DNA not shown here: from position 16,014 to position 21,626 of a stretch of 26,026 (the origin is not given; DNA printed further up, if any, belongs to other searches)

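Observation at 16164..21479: Stand-alone 1771-aa DUF4011–SF1 helicase–Vsr/DUF559 nuclease fusion: candidate single-gene antiphage (Hhe-like) system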

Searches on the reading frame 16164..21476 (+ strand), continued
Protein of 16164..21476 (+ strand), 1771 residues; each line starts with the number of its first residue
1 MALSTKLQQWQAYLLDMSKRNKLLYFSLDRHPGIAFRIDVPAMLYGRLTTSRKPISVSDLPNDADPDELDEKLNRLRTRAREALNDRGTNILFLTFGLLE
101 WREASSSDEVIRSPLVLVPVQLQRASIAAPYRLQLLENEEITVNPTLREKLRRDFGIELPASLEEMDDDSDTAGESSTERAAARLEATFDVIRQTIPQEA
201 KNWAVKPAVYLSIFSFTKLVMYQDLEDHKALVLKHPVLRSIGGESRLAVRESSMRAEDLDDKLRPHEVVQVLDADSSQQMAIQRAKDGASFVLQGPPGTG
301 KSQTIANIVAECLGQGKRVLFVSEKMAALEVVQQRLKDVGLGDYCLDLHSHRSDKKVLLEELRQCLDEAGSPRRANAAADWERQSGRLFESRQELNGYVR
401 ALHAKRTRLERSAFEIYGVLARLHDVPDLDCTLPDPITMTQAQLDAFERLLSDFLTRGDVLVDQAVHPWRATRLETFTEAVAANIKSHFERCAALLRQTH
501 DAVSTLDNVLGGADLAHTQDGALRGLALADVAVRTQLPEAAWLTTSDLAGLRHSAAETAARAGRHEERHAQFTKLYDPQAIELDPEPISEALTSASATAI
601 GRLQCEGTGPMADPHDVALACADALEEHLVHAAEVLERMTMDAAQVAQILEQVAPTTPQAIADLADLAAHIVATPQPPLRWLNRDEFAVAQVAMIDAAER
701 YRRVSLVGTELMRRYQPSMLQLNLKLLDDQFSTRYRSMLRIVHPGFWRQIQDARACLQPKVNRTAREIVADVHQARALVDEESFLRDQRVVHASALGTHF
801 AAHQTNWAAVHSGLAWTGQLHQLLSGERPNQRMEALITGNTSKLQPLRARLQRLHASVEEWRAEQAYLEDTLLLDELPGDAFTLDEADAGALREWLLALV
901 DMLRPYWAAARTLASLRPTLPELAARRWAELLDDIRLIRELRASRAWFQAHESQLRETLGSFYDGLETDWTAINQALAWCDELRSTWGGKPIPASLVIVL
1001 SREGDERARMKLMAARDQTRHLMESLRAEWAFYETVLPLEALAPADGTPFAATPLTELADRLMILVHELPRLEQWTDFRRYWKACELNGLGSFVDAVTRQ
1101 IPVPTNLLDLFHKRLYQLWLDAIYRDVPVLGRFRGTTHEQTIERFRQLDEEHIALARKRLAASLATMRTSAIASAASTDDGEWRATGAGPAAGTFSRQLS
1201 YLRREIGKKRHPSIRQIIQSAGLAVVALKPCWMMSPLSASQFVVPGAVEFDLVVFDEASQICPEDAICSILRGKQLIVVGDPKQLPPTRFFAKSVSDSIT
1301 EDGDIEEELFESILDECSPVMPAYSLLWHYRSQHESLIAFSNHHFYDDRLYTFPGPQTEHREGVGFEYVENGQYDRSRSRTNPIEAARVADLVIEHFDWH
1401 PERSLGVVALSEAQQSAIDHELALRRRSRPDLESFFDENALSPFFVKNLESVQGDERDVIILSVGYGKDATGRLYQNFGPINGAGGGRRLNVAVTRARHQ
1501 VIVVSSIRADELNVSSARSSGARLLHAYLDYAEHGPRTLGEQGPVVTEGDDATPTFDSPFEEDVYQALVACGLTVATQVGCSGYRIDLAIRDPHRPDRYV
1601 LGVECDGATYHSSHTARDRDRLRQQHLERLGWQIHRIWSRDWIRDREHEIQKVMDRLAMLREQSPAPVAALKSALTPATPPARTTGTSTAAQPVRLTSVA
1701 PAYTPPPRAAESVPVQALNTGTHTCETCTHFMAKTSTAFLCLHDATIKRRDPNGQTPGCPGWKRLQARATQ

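Call 73: get_annotated_region(hit=H37, flank=8000)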
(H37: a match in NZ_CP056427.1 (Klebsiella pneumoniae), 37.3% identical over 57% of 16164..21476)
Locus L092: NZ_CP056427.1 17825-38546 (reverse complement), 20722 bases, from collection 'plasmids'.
description: Klebsiella pneumoniae strain RHBSTW-00515 plasmid pRHBSTW-00515_3, complete sequence
organism: Klebsiella pneumoniae (NCBI taxid 573)
taxonomy: Bacteria; Pseudomonadota; Gammaproteobacteria; Enterobacterales; Enterobacteriaceae; Klebsiella; Klebsiella pneumoniae
host: -; source: culture,Wastewater influent sample; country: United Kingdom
typing (MOB-suite, as given by PLSDB): conjugative; replicon IncFIB,IncFII,rep_cluster_2183,rep_cluster_2358; relaxase MOBF,MOBF,MOBP; mating-pair formation MPF_T
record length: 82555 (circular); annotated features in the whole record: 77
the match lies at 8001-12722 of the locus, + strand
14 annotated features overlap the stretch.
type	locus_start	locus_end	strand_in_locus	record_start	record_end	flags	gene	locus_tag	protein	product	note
CDS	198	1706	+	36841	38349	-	ltrA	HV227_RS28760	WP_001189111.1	group II intron reverse transcriptase/maturase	GO:0000373 - Group II intron splicing [Evidence IEA]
CDS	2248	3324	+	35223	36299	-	-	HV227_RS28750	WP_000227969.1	IS110 family transposase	-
CDS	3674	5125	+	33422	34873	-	-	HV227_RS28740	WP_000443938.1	DUF262 domain-containing protein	-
CDS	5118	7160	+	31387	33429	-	-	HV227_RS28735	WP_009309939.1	DUF262 domain-containing protein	-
CDS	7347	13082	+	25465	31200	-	hhe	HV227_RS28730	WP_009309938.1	DUF4011 domain-containing anti-phage protein Hhe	GO:0051607 - defense response to virus [Evidence IEA]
CDS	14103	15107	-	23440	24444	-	-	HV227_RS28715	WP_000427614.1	IS110-like element IS5075 family transposase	GO:0006313 - DNA transposition [Evidence IEA]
CDS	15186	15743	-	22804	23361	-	-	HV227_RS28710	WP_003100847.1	recombinase family protein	GO:0006310 - DNA recombination [Evidence IEA]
CDS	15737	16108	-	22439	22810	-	-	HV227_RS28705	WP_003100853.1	hypothetical protein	-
CDS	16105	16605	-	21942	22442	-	-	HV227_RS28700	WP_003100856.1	hypothetical protein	-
CDS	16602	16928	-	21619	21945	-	-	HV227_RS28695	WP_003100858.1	hypothetical protein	-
CDS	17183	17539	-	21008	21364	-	-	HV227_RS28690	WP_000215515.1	cupin domain-containing protein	-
CDS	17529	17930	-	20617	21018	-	-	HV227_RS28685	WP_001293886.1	DUF86 domain-containing protein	-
CDS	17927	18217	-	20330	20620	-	-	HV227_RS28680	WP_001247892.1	nucleotidyltransferase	-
CDS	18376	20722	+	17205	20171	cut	-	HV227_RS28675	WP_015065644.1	Tn3-like element ISPa38 family transposase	GO:0006313 - DNA transposition [Evidence IEA]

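Call 75: search_protein_families(library=pfam, proteins=[L092:7347-13079:+, P0071, P0058], max_evalue=0.0001)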
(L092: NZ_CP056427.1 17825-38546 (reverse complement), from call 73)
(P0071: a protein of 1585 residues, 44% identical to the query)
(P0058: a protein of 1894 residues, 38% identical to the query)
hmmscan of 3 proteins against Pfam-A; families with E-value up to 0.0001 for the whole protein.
L092:7347-13079:+ (1911 aa): 8 families
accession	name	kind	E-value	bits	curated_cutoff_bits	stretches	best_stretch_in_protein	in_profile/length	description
PF13195.11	DUF4011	-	1.6e-37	129.4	22.2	1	30-308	1-158/158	Protein of unknown function (DUF4011)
PF18741.7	MTES_1575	-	7e-37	125.8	38.2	1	1683-1780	1-96/96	REase_MTES_1575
PF13086.12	AAA_11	-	6.6e-17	62.6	27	2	1378-1420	212-254/257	AAA domain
PF13087.12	AAA_12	-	9.9e-12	45.3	27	1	1455-1637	19-193/195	AAA domain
PF13245.12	AAA_19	-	4.5e-09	37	25.1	0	430-491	1-64/134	AAA domain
PF13604.12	AAA_30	-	3.8e-08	33.7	27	0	428-489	4-67/191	AAA domain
PF00580.27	UvrD-helicase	-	9.7e-06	25.9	23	0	436-620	10-181/271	UvrD/REP helicase N-terminal domain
PF04480.18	DUF559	-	3.2e-05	24.2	20.6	1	1724-1780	55-108/109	Protein of unknown function (DUF559)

P0071 (1585 aa): 8 families
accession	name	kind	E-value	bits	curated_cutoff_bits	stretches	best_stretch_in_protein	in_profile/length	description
PF13195.11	DUF4011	-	8e-42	143.3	22.2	1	14-180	1-158/158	Protein of unknown function (DUF4011)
PF18741.7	MTES_1575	-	1.9e-37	127.6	38.2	1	1247-1342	1-94/96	REase_MTES_1575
PF13086.12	AAA_11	-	1.9e-17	64.3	27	2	291-414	3-137/257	AAA domain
PF13087.12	AAA_12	-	1.2e-14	54.8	27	1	1003-1195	5-191/195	AAA domain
PF11784.13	DUF3320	-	2.5e-09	37.4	25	1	1409-1456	1-49/50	Protein of unknown function (DUF3320)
PF13245.12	AAA_19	-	9.3e-07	29.5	25.1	0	294-344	1-53/134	AAA domain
PF13604.12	AAA_30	-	4e-06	27.1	27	0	292-351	4-65/191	AAA domain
PF09848.15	SLFN-g3_helicase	-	1.5e-05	24.9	24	0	307-362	4-56/354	Schlafen group 3, DNA/RNA helicase domain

P0058 (1894 aa): 7 families
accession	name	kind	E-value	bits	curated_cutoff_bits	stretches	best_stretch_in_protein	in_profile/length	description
PF13195.11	DUF4011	-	7.1e-38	130.5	22.2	1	17-184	1-158/158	Protein of unknown function (DUF4011)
PF18741.7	MTES_1575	-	1.2e-36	125.1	38.2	1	1554-1653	1-96/96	REase_MTES_1575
PF13086.12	AAA_11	-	2.8e-17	63.8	27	2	1237-1276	213-253/257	AAA domain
PF13087.12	AAA_12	-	7e-17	62.1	27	1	1304-1505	5-193/195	AAA domain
PF11784.13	DUF3320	-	1.3e-08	35.1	25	1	1736-1776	7-47/50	Protein of unknown function (DUF3320)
PF13245.12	AAA_19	-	2.7e-08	34.5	25.1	0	297-342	1-48/134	AAA domain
PF13604.12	AAA_30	-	1.2e-05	25.6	27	0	294-351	3-62/191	AAA domain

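Call 84: search_dna_similar(query=window:16164-21476:+, collection=phages, mode=protein, max_rows=12)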
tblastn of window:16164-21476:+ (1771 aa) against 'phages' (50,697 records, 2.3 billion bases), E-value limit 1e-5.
Records with a match: 6; places in all: 6; records where one place covers at least 80% of the query: 0.
Best place of each record, by identity: <60% 6.
By first word of the organism name: Bacteriophage 3; Liberibacter 2; Salmonella 1.
By host as written in the record: - 3; Candidatus Liberibacter asiaticus 1; Candidatus Liberibacter asiaticus str. JXGC 1; Salmonella enterica subsp. enterica serovar Kentucky 1.
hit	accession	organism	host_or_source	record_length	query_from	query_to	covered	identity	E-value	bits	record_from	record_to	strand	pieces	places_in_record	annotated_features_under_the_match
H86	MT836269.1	Bacteriophage sp.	human fecal samples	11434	5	1658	63%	34.2%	3e-105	600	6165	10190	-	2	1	record has no annotation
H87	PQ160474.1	Liberibacter phage P-9PA-3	Candidatus Liberibacter asiaticus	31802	1101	1582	26%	31.7%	8e-20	203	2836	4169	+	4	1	DNA helicase-like protein (x2)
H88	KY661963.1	Liberibacter phage P-JXGC-3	Candidatus Liberibacter asiaticus str. ...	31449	1101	1582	26%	31.7%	8e-20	203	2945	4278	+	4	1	hypothetical protein | DNA helicase related protein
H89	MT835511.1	Bacteriophage sp.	human fecal samples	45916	1250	1502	14%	27.6%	2e-8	66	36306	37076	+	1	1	record has no annotation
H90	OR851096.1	Salmonella phage S.Kent 1-2-1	Salmonella enterica subsp. enterica ...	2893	1226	1517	16%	23.3%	5e-10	71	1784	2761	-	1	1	record has no annotation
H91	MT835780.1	Bacteriophage sp.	human fecal samples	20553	241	336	5%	37.8%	9e-8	64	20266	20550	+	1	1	record has no annotation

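Call 91: get_annotated_region(hit=H14, flank=6000)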
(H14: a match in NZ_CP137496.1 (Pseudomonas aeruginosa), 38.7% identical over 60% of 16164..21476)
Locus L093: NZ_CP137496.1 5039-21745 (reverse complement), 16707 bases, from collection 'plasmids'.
description: Pseudomonas aeruginosa strain HPA0875 plasmid pHPA0875-2, complete sequence
organism: Pseudomonas aeruginosa (NCBI taxid 287)
taxonomy: Bacteria; Pseudomonadota; Gammaproteobacteria; Pseudomonadales; Pseudomonadaceae; Pseudomonas; Pseudomonas aeruginosa
host: -; source: Homo sapiens,Bacterial culture sample; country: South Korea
typing (MOB-suite, as given by PLSDB): conjugative; relaxase MOBH; mating-pair formation MPF_G
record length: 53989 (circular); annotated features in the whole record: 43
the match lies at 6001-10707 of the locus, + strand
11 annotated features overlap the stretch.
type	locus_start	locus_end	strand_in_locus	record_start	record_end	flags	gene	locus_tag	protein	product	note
CDS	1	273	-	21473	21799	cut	-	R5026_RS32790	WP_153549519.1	hypothetical protein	-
CDS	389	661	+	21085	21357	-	-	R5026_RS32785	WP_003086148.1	type II toxin-antitoxin system ParD family antitoxin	GO:0051983 - regulation of chromosome segregation [Evidence IEA]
CDS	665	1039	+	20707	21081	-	-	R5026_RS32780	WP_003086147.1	type II toxin-antitoxin system RelE/ParE family toxin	GO:0030541 - plasmid partitioning [Evidence IEA]; GO:0051290 - protein heterotetramerization [Evidence IEA]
CDS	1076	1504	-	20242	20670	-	-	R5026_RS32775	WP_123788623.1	hypothetical protein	-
CDS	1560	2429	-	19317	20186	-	paeM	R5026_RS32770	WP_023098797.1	lipid II-degrading bacteriocin PaeM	-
CDS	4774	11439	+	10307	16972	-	-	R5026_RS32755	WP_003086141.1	DUF3320 domain-containing protein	-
CDS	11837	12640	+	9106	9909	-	-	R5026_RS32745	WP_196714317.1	hypothetical protein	-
CDS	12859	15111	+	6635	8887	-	-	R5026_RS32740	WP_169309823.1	ATP-dependent helicase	-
CDS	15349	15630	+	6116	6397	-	-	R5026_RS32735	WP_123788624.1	hypothetical protein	-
CDS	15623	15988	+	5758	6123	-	-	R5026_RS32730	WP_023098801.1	hypothetical protein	-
CDS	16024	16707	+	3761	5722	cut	-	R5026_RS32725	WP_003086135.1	hypothetical protein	-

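Call 93: search_protein_families(library=ncbifam, proteins=[L093:4774-11436:+, P0058, P0071, P0005, P0103], max_evalue=1e-50)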
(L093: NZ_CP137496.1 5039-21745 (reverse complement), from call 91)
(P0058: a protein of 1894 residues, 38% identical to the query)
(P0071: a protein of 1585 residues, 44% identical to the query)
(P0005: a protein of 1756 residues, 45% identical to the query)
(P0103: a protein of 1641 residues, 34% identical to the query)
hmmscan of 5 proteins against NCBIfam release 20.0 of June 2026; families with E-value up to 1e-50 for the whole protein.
L093:4774-11436:+ (2221 aa): 2 families
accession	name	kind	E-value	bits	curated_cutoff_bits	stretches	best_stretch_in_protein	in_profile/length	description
NF058533.1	antiphage_ProA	equivalog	0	2372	1500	1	43-2202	1-1902/1903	anti-phage protein ProA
NF042953.1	Hhe_antiphage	equivalog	9.4e-260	865.4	2000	2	1350-2003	1058-1712/1797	DUF4011 domain-containing anti-phage protein Hhe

P0058 (1894 aa): 2 families
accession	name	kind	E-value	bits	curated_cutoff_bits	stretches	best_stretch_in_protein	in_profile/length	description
NF058533.1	antiphage_ProA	equivalog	0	1466.5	1500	2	937-1862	996-1903/1903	anti-phage protein ProA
NF042953.1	Hhe_antiphage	equivalog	7.8e-273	908.8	2000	1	100-1673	124-1695/1797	DUF4011 domain-containing anti-phage protein Hhe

P0071 (1585 aa): 2 families
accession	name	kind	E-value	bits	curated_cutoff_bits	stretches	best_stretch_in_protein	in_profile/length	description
NF058533.1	antiphage_ProA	equivalog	0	1406.9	1500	1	6-1540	358-1903/1903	anti-phage protein ProA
NF042953.1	Hhe_antiphage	equivalog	6.7e-279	928.9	2000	2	757-1353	1096-1689/1797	DUF4011 domain-containing anti-phage protein Hhe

P0005 (1756 aa): 2 families
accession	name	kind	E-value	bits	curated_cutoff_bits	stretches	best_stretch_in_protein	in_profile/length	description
NF058533.1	antiphage_ProA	equivalog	0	1275.7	1500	2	885-1670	955-1730/1903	anti-phage protein ProA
NF042953.1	Hhe_antiphage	equivalog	1.8e-262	874.4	2000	2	1048-1661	1096-1698/1797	DUF4011 domain-containing anti-phage protein Hhe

P0103 (1641 aa): 2 families
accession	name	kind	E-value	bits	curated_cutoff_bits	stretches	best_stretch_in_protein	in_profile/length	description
NF058533.1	antiphage_ProA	equivalog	0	1291.5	1500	2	822-1635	893-1702/1903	anti-phage protein ProA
NF042953.1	Hhe_antiphage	equivalog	2.1e-268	894.1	2000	1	97-1636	123-1680/1797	DUF4011 domain-containing anti-phage protein Hhe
